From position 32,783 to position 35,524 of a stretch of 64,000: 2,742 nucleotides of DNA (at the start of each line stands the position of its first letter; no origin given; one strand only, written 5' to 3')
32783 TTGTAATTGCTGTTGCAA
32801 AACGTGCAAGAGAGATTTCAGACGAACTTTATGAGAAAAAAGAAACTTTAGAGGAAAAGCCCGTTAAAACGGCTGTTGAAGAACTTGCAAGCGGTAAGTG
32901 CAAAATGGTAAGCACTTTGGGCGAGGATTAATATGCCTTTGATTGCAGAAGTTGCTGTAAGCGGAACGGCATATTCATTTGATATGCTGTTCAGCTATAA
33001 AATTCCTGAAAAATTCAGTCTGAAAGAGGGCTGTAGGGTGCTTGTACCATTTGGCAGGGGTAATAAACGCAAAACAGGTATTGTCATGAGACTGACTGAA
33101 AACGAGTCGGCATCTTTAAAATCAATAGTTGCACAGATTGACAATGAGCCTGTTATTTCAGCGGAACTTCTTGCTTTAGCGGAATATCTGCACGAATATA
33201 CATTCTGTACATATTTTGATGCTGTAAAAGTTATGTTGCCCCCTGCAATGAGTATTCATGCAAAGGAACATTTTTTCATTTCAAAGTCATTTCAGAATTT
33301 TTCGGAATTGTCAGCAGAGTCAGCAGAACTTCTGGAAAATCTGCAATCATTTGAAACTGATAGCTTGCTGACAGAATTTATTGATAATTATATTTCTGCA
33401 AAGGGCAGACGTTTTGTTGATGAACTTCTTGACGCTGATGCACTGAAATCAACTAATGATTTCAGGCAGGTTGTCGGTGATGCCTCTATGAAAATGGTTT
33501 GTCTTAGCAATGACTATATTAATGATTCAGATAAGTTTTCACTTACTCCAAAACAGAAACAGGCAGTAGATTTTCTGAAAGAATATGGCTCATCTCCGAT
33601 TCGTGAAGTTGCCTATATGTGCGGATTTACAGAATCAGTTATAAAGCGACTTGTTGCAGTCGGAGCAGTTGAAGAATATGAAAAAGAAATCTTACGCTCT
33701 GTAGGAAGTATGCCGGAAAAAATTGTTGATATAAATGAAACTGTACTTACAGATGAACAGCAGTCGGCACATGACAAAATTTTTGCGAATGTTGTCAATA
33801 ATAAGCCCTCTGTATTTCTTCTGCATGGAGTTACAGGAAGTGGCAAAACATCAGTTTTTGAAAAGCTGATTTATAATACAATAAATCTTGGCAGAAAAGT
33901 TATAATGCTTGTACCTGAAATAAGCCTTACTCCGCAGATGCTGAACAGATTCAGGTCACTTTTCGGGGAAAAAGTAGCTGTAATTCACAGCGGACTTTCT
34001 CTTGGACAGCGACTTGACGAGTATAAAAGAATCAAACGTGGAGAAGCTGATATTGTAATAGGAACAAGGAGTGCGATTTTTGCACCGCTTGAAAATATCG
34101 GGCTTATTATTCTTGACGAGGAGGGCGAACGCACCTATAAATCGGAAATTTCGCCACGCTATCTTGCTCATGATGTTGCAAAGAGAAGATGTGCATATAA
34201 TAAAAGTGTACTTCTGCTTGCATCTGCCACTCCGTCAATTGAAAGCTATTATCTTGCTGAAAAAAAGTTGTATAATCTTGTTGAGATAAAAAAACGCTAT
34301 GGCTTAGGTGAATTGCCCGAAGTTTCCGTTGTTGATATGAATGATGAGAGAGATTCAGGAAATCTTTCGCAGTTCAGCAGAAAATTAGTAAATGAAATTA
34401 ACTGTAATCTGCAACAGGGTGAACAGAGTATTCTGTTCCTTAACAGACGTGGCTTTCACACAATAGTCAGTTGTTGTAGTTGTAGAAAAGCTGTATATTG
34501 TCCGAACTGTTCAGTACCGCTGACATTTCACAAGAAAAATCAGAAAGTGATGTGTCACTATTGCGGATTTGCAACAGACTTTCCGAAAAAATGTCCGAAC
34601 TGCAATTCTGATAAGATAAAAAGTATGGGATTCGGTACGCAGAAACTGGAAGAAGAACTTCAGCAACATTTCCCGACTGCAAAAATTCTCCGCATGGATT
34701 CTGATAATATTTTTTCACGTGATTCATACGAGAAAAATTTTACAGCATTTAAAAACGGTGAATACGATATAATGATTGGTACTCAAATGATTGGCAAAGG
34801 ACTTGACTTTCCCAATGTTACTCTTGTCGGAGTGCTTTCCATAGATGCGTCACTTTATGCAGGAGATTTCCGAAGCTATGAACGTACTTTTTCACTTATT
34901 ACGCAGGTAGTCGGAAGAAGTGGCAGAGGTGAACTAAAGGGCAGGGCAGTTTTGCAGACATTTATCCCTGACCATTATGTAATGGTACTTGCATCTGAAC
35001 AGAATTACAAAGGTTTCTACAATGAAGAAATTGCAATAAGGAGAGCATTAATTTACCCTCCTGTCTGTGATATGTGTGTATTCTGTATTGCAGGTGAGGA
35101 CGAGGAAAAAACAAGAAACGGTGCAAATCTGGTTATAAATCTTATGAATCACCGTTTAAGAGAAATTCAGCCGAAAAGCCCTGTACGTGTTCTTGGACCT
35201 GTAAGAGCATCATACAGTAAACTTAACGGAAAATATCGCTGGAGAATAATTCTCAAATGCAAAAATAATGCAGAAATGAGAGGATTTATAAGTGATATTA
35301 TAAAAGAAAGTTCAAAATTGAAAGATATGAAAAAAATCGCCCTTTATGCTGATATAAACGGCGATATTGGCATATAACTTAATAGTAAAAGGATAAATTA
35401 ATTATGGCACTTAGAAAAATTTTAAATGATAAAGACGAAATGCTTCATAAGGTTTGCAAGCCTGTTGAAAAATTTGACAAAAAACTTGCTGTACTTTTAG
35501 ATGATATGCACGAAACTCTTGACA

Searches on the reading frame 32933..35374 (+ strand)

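Call 39: search_protein_families(library=pfam, proteins=[window:32933-35374:+], max_evalue=0.0001)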
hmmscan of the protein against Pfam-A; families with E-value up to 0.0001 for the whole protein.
window:32933-35374:+ (814 aa): 7 families
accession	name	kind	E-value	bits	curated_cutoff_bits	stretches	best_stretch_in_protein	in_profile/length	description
PF17764.6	PriA_3primeBD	-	1.8e-22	79.4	22.7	1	7-103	2-96/96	3'DNA-binding domain (3'BD)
PF00270.35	DEAD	-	8.6e-18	65.1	26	1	283-437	7-162/167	DEAD/DEAH box helicase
PF18074.6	PriA_C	-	1.2e-15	58.5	26.9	1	710-809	1-94/95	Primosomal protein N C-terminal domain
PF04851.21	ResIII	-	3.7e-15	56.7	22.5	1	271-434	3-162/164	Type III restriction enzyme, res subunit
PF00271.37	Helicase_C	-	1.1e-14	55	23.5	1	571-665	27-108/110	Helicase conserved C-terminal domain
PF18319.7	Zn_ribbon_PriA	-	4.5e-11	42.9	26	1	523-547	1-25/27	PriA DNA helicase Cys-rich region (CRR) domain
PF05970.20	PIF1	-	1.6e-05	25.1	25.9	1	272-327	2-56/223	PIF1-like helicase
